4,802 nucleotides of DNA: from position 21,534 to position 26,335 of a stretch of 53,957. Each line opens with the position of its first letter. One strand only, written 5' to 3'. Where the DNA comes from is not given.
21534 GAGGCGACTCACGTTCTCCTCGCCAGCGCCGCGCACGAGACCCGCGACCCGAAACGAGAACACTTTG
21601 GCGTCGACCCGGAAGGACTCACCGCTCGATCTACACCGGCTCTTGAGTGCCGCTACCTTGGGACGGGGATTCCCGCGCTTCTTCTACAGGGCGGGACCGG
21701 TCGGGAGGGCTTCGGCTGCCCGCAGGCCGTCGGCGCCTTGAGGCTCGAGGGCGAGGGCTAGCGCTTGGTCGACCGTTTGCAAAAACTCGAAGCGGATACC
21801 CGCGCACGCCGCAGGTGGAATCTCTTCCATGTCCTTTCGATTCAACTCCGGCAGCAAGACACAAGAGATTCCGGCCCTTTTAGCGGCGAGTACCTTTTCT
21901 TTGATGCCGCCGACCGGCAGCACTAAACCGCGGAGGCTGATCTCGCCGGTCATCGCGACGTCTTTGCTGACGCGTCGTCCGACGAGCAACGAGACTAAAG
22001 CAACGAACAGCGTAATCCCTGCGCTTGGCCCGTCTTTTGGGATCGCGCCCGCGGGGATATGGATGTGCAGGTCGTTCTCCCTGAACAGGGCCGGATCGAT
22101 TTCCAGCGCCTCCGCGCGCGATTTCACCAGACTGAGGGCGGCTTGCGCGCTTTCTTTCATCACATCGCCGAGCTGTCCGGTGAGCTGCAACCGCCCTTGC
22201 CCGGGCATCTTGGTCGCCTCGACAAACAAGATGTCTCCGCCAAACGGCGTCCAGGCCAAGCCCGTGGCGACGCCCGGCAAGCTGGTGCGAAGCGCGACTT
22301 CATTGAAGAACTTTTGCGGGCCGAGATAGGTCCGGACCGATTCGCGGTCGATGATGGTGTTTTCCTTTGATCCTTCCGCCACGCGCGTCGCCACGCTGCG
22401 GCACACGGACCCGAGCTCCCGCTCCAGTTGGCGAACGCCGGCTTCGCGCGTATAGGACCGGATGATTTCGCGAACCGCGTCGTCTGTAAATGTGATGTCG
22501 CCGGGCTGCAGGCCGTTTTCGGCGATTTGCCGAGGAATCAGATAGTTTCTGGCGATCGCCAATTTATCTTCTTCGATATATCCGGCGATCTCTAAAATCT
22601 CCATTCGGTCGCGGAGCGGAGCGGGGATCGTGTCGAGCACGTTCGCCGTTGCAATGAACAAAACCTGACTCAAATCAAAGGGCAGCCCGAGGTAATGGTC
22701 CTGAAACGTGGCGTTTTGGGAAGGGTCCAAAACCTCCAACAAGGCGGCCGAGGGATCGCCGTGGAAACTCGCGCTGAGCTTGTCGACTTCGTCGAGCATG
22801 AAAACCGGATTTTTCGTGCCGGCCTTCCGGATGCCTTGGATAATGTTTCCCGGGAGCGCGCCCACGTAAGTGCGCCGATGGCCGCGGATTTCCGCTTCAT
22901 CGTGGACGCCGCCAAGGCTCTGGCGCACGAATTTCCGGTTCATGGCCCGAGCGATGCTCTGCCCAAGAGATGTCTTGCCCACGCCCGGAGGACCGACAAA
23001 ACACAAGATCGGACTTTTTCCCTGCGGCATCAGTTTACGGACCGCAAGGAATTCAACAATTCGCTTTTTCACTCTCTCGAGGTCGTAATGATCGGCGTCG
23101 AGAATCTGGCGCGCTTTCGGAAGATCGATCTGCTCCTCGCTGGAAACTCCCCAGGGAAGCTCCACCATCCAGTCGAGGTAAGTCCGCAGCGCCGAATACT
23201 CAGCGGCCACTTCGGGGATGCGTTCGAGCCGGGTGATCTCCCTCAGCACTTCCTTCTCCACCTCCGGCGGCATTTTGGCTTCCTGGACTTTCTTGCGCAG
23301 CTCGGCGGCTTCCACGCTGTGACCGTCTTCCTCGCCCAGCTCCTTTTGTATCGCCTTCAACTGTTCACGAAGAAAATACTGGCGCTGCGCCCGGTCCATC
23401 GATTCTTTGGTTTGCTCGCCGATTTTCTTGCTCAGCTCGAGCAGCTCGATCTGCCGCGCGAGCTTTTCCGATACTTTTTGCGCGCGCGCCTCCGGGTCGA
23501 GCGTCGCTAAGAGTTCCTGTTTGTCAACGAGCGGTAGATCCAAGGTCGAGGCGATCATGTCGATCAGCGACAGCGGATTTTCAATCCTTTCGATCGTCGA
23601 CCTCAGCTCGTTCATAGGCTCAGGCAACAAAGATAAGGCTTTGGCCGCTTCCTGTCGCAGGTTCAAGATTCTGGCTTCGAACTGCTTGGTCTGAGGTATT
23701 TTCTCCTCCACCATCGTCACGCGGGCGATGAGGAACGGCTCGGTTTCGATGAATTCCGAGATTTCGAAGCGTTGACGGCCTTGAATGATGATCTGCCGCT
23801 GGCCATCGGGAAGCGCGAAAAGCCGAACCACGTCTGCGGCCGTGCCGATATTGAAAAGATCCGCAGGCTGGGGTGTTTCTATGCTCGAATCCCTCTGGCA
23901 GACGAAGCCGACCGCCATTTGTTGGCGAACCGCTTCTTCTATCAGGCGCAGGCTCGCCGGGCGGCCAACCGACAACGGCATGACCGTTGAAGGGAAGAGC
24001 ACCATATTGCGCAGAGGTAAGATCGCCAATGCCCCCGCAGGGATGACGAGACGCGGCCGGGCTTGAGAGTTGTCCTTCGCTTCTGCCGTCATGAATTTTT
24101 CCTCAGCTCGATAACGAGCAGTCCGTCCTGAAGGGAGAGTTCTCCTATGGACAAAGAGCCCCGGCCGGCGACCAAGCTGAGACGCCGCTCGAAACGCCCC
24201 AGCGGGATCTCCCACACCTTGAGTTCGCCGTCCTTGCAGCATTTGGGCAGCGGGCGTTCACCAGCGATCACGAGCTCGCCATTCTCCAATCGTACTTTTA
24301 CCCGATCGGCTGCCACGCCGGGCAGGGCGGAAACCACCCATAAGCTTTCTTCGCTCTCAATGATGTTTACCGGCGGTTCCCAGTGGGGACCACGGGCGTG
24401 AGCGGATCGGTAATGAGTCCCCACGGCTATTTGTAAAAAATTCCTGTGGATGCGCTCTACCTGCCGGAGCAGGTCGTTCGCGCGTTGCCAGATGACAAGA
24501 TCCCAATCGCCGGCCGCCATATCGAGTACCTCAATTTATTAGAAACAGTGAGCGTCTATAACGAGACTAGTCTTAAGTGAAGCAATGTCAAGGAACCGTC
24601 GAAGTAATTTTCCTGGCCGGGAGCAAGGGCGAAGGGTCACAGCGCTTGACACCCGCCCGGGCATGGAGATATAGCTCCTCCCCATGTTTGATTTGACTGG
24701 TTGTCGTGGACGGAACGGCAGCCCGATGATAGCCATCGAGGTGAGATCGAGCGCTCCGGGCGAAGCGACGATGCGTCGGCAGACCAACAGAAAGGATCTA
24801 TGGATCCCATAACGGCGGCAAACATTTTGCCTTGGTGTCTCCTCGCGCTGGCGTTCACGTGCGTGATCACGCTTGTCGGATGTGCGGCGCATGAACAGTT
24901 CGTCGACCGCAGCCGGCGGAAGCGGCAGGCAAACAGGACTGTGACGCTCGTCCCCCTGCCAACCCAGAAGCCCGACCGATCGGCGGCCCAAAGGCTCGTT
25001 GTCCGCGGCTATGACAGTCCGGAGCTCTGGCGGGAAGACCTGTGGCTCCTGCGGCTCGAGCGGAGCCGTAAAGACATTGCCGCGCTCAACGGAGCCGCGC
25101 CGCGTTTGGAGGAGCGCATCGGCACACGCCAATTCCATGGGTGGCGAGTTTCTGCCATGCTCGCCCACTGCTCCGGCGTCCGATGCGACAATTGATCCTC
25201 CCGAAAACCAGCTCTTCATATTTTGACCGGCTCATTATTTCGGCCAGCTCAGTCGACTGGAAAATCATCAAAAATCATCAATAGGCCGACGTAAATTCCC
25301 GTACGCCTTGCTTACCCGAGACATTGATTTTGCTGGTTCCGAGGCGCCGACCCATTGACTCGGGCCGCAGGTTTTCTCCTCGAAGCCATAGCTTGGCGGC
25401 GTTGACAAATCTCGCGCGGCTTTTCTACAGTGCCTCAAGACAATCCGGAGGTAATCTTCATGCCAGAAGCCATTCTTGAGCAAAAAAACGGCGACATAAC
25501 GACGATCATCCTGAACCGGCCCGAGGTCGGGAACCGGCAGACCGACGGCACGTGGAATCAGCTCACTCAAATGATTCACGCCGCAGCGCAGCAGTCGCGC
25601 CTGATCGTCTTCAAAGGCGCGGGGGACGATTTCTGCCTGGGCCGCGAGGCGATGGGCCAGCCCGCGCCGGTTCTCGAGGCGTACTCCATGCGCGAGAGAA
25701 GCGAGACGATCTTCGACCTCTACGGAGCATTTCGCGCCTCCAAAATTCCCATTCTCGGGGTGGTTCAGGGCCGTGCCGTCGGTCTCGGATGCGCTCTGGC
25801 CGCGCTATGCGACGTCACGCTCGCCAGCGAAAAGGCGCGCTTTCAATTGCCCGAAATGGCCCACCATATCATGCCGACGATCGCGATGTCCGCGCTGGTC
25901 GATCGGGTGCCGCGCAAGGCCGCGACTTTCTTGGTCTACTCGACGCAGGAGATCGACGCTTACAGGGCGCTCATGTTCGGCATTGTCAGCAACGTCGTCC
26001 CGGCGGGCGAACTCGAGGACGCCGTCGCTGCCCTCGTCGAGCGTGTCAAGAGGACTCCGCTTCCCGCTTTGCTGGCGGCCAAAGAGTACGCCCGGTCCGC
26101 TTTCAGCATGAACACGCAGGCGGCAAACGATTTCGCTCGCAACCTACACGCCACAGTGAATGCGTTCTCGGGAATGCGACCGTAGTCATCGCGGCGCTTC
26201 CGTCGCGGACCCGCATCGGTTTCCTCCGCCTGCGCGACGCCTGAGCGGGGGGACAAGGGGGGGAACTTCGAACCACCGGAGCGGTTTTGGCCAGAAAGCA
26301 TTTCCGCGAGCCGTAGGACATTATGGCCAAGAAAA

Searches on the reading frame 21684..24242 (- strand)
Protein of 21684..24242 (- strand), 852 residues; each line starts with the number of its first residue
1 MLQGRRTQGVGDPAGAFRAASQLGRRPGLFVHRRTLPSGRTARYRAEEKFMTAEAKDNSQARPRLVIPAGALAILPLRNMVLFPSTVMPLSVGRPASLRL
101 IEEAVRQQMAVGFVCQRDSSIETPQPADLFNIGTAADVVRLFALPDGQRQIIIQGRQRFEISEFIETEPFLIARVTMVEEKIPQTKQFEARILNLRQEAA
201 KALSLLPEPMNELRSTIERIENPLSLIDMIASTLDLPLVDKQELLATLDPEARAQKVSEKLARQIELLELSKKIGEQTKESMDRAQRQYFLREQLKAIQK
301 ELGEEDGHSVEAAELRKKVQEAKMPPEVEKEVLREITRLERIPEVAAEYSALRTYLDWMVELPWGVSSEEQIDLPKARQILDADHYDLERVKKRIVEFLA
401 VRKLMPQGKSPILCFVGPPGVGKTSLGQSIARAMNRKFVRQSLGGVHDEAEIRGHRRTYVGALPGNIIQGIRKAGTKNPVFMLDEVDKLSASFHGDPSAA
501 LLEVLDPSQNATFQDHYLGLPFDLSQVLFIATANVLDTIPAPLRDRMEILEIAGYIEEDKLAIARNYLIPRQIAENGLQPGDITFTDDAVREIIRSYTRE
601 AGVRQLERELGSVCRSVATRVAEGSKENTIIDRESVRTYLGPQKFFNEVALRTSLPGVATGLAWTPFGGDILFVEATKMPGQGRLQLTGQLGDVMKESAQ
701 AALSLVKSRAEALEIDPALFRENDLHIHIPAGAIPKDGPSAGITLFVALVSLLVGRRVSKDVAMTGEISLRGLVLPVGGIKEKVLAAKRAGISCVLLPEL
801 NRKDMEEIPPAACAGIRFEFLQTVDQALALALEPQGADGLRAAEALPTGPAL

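Call 35: search_protein_families(library=pfam, proteins=[window:21684-24242:-], max_evalue=0.00001)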
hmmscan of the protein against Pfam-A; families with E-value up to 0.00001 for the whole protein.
window:21684-24242:- (852 aa): 6 families
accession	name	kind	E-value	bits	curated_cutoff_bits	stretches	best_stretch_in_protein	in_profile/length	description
PF05362.19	Lon_C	-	3.8e-83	278.5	21.1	1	631-833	2-204/205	Lon protease (S16) C-terminal proteolytic domain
PF02190.22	LON_substr_bdg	-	3.9e-45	154.7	28.7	1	72-262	2-199/200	ATP-dependent protease La (LON) substrate-binding domain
PF22667.2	Lon_lid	-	1.6e-23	82.6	27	1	575-628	2-55/57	Lon protease AAA+ ATPase lid domain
PF00004.35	AAA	-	5.3e-23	82.3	21.2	1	413-550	1-126/131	ATPase family associated with various cellular activities (AAA)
PF07728.20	AAA_5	-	9.5e-08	32.6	22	1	413-547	2-139/139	AAA domain (dynein-related subfamily)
PF13541.12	ChlI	-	5.4e-06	26.8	27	1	674-801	1-121/121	Subunit ChlI of Mg-chelatase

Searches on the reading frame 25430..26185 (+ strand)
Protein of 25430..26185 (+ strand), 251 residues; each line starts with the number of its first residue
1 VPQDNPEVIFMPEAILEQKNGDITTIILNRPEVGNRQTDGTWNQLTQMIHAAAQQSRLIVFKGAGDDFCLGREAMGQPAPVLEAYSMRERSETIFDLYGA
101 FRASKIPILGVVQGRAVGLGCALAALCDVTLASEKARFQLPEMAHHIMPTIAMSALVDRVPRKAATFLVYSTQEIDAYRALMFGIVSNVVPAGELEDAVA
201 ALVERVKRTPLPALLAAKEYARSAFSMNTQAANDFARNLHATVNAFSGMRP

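Call 35: search_protein_families(library=pfam, proteins=[window:25430-26185:+], max_evalue=0.00001)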
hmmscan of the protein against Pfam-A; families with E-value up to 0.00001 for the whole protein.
window:25430-26185:+ (251 aa): 2 families
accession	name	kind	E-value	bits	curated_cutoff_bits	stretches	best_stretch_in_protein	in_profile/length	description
PF00378.25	ECH_1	-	1.5e-29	103.5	27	1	20-241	3-225/251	Enoyl-CoA hydratase/isomerase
PF16113.10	ECH_2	-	3.4e-18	66.7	27.2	1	24-217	2-201/335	Enoyl-CoA hydratase/isomerase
